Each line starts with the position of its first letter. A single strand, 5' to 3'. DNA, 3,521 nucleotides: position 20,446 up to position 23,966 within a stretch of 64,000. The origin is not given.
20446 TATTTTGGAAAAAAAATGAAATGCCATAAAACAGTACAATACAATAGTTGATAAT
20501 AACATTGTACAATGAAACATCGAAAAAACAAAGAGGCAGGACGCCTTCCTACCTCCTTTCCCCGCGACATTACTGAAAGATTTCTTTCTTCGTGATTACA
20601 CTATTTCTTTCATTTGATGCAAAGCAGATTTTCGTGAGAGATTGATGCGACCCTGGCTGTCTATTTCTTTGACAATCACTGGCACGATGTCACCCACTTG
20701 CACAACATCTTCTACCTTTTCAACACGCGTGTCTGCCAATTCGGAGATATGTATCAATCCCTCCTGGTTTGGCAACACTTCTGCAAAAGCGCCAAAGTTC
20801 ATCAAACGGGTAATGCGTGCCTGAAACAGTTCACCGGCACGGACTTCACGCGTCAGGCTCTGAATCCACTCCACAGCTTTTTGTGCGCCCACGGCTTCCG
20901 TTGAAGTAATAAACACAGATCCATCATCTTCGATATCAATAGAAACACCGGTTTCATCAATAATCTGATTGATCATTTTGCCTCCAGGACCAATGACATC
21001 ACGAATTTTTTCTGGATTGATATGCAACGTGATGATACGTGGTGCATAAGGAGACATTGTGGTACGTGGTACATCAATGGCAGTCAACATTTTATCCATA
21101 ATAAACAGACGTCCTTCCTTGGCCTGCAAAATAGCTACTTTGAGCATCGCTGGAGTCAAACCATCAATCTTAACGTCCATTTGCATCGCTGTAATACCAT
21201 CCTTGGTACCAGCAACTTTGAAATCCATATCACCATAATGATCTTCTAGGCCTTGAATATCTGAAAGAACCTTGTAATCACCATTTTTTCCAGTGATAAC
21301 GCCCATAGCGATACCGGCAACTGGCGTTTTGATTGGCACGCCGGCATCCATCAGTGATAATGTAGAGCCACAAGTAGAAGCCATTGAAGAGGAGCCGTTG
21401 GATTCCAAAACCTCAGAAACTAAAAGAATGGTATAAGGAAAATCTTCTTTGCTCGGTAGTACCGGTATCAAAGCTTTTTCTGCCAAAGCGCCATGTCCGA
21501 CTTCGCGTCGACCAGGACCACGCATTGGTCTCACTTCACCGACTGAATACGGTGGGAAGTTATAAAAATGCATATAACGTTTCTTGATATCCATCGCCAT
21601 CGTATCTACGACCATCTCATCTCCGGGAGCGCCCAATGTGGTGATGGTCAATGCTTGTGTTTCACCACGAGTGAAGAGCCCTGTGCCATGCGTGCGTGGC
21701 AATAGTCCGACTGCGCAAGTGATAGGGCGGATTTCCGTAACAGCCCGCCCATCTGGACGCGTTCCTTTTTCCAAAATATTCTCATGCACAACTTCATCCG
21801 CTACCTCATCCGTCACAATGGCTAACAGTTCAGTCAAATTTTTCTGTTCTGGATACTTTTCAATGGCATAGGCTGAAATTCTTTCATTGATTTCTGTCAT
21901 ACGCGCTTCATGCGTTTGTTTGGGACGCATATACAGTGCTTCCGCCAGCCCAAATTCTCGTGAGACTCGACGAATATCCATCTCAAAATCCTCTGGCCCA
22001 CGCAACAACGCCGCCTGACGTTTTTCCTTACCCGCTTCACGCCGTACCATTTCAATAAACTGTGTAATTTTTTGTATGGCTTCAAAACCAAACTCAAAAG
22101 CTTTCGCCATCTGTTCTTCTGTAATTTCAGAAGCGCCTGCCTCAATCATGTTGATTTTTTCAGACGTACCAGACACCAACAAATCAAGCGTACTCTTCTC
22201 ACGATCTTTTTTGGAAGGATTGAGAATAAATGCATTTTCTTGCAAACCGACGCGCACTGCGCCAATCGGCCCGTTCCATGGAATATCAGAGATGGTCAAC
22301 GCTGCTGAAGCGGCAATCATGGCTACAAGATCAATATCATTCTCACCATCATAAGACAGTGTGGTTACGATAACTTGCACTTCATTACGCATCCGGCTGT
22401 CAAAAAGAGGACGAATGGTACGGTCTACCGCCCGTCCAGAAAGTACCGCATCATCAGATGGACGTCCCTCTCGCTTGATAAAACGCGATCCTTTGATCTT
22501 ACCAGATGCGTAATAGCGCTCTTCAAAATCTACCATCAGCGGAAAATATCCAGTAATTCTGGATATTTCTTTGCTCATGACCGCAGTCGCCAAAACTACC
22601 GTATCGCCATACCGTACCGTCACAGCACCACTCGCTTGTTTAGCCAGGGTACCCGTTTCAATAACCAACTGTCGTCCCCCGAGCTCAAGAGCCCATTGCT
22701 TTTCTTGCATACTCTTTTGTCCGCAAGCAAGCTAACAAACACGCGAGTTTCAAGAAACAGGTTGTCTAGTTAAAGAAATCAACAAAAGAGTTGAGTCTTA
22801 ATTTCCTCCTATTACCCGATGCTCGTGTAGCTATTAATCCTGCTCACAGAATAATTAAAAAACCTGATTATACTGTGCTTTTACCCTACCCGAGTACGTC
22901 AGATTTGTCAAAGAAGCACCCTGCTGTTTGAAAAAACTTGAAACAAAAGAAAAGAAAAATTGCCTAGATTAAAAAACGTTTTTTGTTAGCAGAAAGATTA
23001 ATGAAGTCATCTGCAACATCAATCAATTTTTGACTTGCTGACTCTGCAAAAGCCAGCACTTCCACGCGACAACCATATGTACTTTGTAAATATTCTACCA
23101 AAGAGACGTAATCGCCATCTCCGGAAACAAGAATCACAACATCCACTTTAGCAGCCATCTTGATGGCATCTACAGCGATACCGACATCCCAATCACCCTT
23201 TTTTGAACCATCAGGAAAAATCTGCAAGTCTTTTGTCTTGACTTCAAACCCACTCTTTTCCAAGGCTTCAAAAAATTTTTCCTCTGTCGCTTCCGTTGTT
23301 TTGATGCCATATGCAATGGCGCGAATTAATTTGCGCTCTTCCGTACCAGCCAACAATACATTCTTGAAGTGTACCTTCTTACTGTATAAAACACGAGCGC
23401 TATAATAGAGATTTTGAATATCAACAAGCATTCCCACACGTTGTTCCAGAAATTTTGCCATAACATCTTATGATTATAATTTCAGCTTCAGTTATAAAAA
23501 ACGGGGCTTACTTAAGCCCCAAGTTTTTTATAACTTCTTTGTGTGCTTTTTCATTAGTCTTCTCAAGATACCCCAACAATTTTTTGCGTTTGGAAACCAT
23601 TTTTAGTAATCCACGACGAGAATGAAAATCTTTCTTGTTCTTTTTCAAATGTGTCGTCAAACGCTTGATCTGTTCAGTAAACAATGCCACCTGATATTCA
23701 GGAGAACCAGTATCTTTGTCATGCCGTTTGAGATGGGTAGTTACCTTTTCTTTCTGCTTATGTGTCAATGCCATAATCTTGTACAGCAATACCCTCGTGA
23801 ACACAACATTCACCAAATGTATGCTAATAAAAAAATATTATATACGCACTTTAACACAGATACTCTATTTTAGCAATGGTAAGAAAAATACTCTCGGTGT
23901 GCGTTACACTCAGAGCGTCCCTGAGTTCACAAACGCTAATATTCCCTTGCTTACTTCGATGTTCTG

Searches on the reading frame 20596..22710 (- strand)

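Call 9: search_protein_families(library=pfam, proteins=[window:20596-22710:-], max_evalue=0.001)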
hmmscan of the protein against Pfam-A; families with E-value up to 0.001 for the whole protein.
window:20596-22710:- (704 aa): 6 families
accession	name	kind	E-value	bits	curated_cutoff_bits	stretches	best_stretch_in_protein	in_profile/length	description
PF01138.27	RNase_PH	-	9.9e-52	175.2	25.5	2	12-144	2-130/130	3' exoribonuclease family, domain 1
PF03725.20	RNase_PH_C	-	1.4e-21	76.6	20.8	2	147-211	1-67/67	3' exoribonuclease family, domain 2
PF00575.29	S1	-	4.4e-18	65.9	22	1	623-694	2-74/74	S1 RNA binding domain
PF00013.35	KH_1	-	1.3e-11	44.6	21.5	1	560-617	2-65/66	KH domain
PF03726.19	PNPase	-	8.8e-07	29.7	24.6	1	255-322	14-80/81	Polyribonucleotide nucleotidyltransferase, RNA binding domain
PF22675.2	KH-I_KHDC4-BBP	-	0.00018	21.7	30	1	570-605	9-44/76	KHDC4/BBP-like, KH-domain type I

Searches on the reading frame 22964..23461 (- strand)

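Call 9: search_protein_families(library=pfam, proteins=[window:22964-23461:-], max_evalue=0.001)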
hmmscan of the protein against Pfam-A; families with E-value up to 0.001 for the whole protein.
window:22964-23461:- (165 aa): 1 family
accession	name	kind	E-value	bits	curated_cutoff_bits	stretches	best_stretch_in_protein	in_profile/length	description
PF01936.24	NYN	-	5e-36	124.8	24.2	1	8-156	1-144/145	NYN domain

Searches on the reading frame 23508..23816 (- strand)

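Call 9: search_protein_families(library=pfam, proteins=[window:23508-23816:-], max_evalue=0.001)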
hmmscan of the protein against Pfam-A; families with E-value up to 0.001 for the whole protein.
window:23508-23816:- (102 aa): 1 family
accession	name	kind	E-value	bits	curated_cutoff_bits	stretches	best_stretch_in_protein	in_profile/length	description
PF00312.27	Ribosomal_S15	-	8.7e-31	106.4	31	1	23-102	2-81/81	Ribosomal protein S15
